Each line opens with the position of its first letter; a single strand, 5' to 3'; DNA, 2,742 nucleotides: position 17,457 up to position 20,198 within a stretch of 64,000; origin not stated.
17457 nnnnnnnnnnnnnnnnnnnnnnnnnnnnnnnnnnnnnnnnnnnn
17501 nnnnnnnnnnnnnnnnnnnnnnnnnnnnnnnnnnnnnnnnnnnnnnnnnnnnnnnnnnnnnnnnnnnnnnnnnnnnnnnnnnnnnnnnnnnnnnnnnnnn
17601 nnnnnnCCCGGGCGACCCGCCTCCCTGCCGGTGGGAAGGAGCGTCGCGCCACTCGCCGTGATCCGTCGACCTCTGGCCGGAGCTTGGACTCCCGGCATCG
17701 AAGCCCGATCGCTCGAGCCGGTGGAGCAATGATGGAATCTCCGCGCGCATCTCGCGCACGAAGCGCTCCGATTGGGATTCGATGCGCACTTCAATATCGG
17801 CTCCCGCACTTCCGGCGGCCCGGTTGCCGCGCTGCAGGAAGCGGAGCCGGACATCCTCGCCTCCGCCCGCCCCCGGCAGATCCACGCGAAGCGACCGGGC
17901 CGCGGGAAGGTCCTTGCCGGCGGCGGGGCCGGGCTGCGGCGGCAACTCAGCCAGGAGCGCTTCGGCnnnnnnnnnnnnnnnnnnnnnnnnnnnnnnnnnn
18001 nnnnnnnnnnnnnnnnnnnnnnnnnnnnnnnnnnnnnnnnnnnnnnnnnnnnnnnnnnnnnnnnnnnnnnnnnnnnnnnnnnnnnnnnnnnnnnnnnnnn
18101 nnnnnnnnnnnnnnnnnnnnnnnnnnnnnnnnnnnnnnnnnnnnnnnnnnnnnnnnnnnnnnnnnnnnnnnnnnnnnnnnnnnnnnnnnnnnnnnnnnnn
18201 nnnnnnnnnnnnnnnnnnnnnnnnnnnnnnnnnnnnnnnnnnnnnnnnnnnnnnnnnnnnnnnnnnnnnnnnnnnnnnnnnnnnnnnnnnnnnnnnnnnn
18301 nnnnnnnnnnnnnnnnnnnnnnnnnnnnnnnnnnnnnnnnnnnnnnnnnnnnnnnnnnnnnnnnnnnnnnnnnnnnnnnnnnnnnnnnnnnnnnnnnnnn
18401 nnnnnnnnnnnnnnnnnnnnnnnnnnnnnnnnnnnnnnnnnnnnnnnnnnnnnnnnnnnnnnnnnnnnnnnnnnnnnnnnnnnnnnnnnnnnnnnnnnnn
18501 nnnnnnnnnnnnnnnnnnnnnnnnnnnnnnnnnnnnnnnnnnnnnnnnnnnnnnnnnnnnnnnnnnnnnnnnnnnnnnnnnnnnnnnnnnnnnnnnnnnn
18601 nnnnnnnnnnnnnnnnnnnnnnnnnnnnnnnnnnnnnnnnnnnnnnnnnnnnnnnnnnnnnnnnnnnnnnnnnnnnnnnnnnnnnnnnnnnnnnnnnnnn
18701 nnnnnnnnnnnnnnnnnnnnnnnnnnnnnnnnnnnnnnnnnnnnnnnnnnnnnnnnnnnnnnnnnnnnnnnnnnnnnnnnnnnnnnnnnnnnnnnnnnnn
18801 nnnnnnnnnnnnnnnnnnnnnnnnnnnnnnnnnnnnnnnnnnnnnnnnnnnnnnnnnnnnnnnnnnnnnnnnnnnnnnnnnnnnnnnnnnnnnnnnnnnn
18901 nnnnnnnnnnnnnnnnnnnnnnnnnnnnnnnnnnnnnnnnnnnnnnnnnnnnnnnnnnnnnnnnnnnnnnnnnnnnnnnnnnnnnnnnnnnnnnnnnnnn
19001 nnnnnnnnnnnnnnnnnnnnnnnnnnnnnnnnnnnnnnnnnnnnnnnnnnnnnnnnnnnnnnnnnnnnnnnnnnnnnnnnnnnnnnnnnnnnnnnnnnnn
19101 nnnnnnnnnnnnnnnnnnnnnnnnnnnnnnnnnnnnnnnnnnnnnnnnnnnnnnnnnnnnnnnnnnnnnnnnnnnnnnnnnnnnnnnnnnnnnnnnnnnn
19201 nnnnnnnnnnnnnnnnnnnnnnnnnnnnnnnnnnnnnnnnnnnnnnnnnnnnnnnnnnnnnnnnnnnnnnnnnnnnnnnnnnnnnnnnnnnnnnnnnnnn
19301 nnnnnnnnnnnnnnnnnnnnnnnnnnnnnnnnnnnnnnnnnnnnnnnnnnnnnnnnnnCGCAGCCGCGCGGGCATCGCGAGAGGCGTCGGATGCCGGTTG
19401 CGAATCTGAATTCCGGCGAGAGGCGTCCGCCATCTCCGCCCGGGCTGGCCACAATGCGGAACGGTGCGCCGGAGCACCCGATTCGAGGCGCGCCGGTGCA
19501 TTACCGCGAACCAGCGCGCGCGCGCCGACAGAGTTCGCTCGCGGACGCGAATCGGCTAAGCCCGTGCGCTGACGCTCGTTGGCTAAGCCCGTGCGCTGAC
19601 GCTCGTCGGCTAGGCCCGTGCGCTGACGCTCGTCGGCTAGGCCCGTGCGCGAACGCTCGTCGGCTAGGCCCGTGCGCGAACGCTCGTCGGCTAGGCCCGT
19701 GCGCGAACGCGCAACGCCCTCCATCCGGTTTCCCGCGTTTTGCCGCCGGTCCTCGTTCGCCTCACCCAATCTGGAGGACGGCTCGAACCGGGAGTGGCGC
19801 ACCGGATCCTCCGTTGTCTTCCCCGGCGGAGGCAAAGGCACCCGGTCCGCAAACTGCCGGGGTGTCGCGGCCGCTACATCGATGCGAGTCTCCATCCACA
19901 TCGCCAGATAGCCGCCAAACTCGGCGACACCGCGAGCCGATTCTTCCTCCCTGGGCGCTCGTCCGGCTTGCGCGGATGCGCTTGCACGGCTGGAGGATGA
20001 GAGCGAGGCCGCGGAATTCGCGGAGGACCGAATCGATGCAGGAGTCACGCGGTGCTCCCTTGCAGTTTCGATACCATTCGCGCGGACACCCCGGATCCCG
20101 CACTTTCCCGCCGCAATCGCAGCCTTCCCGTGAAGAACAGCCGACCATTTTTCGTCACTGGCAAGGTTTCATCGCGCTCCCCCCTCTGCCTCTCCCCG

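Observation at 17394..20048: Very long FliK-like hook-length ruler carrying near-identical 27-nt tandem repeats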

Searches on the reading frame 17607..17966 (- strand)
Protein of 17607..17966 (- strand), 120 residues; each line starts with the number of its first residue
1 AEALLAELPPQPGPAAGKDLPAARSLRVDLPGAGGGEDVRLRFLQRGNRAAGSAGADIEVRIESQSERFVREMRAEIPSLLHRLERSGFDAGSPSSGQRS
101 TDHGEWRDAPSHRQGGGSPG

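Call 26: search_protein_families(library=pfam, alignment_id=A2, max_evalue=1)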
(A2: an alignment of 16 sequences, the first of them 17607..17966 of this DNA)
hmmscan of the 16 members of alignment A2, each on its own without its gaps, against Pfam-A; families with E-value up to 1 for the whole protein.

A. member 1, window:17607-17966:- (120 aa): 1 family
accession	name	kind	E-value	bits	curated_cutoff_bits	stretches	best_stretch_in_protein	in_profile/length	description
PF02120.21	Flg_hook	-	0.053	13.8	29.8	1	56-102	36-82/85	Flagellar hook-length control protein FliK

B. families by the number of members that match (of 16 scanned): 4 families
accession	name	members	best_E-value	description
PF02120.21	Flg_hook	13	1.8e-07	Flagellar hook-length control protein FliK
PF06533.17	DUF1110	1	0.0055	Protein of unknown function (DUF1110)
PF17267.7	DUF5333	1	0.047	Family of unknown function (DUF5333)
PF05258.17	DciA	1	0.15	Dna[CI] antecedent, DciA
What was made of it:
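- On FliK / Flg_hook (PF02120) / T3S4 switch proteins: 13 of 16 family domains hit Flg_hook at E <= 1 (call 26).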

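Call 27: search_solved_structures(query=A2, max_evalue=10, show_alignments=3)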
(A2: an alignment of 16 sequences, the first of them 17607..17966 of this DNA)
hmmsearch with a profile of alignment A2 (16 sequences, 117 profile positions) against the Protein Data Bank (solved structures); distinct sequences matched with E-value up to 10: 1.
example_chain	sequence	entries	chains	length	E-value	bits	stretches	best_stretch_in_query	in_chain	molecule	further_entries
2qv7_A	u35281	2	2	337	0.83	12.7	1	67-95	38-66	Diacylglycerol Kinase DgkB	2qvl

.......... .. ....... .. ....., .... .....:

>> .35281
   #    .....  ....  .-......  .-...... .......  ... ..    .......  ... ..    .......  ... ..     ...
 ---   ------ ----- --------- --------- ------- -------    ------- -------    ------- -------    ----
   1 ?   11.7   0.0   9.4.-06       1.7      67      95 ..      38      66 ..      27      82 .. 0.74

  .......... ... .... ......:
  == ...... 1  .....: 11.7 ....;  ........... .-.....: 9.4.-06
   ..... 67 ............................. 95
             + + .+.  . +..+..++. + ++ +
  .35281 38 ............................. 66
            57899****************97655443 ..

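Call 35: predict_structure(alignment_id=A2)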
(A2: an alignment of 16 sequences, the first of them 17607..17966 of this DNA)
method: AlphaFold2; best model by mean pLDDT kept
length: 120 residues; sequences in the alignment: 16
mean_pLDDT: 63.8   pTM: 0.45
mean pLDDT of the five models: 63.8, 63.0, 62.8, 61.7, 60.8
residues with pLDDT >= 90: 0; 70-90: 52; 50-70: 29; < 50: 39
segments of 3 or more residues with pLDDT < 50: 1-3, 12-19, 50-54, 93-106
pLDDT, mean of each block of 10 residues (from residue 1): 50 47 79 73 72 61 82 82 76 45 47 50
secondary structure, 60 per line:
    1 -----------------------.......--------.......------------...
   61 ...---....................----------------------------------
elements in order: E24-30 E39-45 E58-63 H67-86
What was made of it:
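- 17691..17897 (-): Divergent Flg_hook/T3S4-like core (aa 718-786: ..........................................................). The AlphaFold2 model gives a three-strand, one-helix core at pLDDT 72-82 (call 35).
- On FliK / Flg_hook (PF02120) / T3S4 switch proteins: The AlphaFold2 model built with a 16-sequence alignment gives a three-strand, one-helix core at pLDDT 72-82, with mean pLDDT 63.8 (call 35).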

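Call 38: fold_search(model_id=the predicted structure, library=pdb)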
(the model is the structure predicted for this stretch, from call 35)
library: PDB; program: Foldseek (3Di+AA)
matches with E <= 10: 79; with E <= 0.001: 0
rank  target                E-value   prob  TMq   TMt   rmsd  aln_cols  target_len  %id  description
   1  6m9y_A                1.1e+00  0.13  0.20  0.32   5.1        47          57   17  X-ray Structure of Branchiostoma floridae fluorescent protein lanFP6A (released 2019-03-13)
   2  7u65_G                1.3e+00  0.20  0.23  0.29   7.8        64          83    9  Structure of E. coli dGTPase bound to T7 bacteriophage protein Gp1.2 (released 2022-08-31)
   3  6ecm                  2.0e+00  0.16  0.22  0.26  10.3        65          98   12  Crystal Structure of SNX15 PX domain in domain swapped conformation (released 2018-08-22)
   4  6jpt                  2.3e+00  0.25  0.23  0.23   6.1        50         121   16  Crystal structure of human PAC3 homodimer (trigonal form) (released 2019-05-29)
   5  8h1r_B                2.3e+00  0.10  0.23  0.17   8.8        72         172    8  Crystal structure of LptDE-YifL complex (released 2023-10-25)
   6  8h1s_B                2.4e+00  0.10  0.23  0.18   8.8        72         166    8  Crystal structure of apo-LptDE complex (released 2023-10-11)
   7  4i82_A                2.6e+00  0.12  0.18  0.18   6.4        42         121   14  Crystal Structure of Hypothetical Thioesterase Protein SP_1851 from Streptococcus pneumoniae TIGR4 (released 2013-01-16)
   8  7u66_G                2.8e+00  0.13  0.23  0.30   7.6        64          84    9  Structure of E. coli dGTPase bound to T7 bacteriophage protein Gp1.2 and dGTP (released 2022-08-31)
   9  3oc4_B                3.1e+00  0.28  0.25  0.08   4.1        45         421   11  Crystal Structure of a pyridine nucleotide-disulfide family oxidoreductase from the Enterococcus faecalis V583 (released 2010-10-06)
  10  6zj8_G                3.1e+00  0.08  0.21  0.20  13.7        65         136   22  Structure of the PAS domain from Bordetella pertussis BvgS (released 2020-11-11)
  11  6zj8_D                3.3e+00  0.08  0.21  0.22  13.2        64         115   20  Structure of the PAS domain from Bordetella pertussis BvgS (released 2020-11-11)
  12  4i5s_B                3.3e+00  0.06  0.18  0.08  14.8        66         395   17  Structure and function of sensor histidine kinase (released 2013-03-27)
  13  6zj8_F                3.5e+00  0.07  0.21  0.18  12.2        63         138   19  Structure of the PAS domain from Bordetella pertussis BvgS (released 2020-11-11)
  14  6xgx_B                3.7e+00  0.07  0.20  0.09   6.3        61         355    8  ISCth4 transposase, strand transfer complex 1, STC1 (released 2020-10-14)
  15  3qoo                  4.2e+00  0.08  0.18  0.16   6.3        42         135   21  Crystal structure of hot-dog-like Taci_0573 protein from Thermanaerovibrio acidaminovorans (released 2011-02-23)
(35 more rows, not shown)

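Call 40: find_homologous_proteins(query=A2, max_evalue=0.001)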
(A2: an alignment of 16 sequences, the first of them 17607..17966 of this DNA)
Query A2 (16 sequences) (120 aa, profile of the alignment): 1 proteins with E <= 0.001 among 4570 candidates.
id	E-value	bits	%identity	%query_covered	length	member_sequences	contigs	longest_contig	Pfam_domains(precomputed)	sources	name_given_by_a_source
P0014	2.7e-26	110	46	63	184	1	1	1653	PF02120.22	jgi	-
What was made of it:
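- On FliK / Flg_hook (PF02120) / T3S4 switch proteins: P0014 carries a precomputed PF02120 assignment (call 40).
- P0014 also carries a precomputed PF02120 assignment (call 40).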

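Call 73: search_protein_families(library=ncbifam, alignment_id=A2, max_evalue=1)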
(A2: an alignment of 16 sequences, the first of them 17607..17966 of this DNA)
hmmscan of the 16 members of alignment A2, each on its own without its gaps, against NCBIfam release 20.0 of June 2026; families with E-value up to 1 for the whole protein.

A. member 1, window:17607-17966:- (120 aa): 0 families

B. families by the number of members that match (of 16 scanned): 3 families
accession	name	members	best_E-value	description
NF041391.1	DPhHxTase_Halo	1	0.066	dolichyl-phosphate hexose transferase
TIGR03433.1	padR_acidobact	1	0.1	PadR family transcriptional regulator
NF009874.0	PRK13337.1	1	0.23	diacylglycerol kinase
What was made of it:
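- Tried and rejected: NCBIfam on all 16 family domains gave no FliK model (call 73).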

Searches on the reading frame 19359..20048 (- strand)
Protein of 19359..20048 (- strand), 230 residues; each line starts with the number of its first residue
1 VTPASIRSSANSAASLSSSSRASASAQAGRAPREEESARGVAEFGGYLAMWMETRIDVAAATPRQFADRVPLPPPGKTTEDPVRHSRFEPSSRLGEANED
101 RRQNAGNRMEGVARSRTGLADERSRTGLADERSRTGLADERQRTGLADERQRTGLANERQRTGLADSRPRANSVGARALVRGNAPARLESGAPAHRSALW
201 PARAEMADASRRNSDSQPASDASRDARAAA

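Call 65: find_homologous_proteins(query=window:19359-20048:-, max_evalue=0.001)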
Query window:19359-20048:- (230 aa): 1 proteins with E <= 0.001 among 8000 candidates.
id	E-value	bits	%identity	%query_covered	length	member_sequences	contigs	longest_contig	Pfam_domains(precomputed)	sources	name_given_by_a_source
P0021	2.9e-123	427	95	97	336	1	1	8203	-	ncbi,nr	ncbi:MAG: hypothetical protein KJZ70_18090, partial [Bryobacterales bacterium]|nr:hypothetical prote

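Call 67: find_encoding_contigs(protein=P0021, flank=10000)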
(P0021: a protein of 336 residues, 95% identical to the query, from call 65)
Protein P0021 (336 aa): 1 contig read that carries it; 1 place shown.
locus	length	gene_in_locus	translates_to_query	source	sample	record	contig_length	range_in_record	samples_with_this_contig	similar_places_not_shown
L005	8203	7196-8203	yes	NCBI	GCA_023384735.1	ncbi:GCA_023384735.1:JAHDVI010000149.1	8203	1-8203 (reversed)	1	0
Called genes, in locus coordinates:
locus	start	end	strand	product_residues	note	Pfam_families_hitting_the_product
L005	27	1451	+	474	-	PF01266:DAO, PF01593:Amino_oxidase, PF13450:NAD_binding_8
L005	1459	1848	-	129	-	-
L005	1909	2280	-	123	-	-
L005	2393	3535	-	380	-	PF02119:FlgI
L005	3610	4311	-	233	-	PF02107:FlgH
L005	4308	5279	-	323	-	PF13144:ChapFlgA (weak)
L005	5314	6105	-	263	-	PF00460:Flg_bb_rod, PF22692:LlgE_F_G_D1, PF06429:Flg_bbr_C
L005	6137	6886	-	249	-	PF22692:LlgE_F_G_D1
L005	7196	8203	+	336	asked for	?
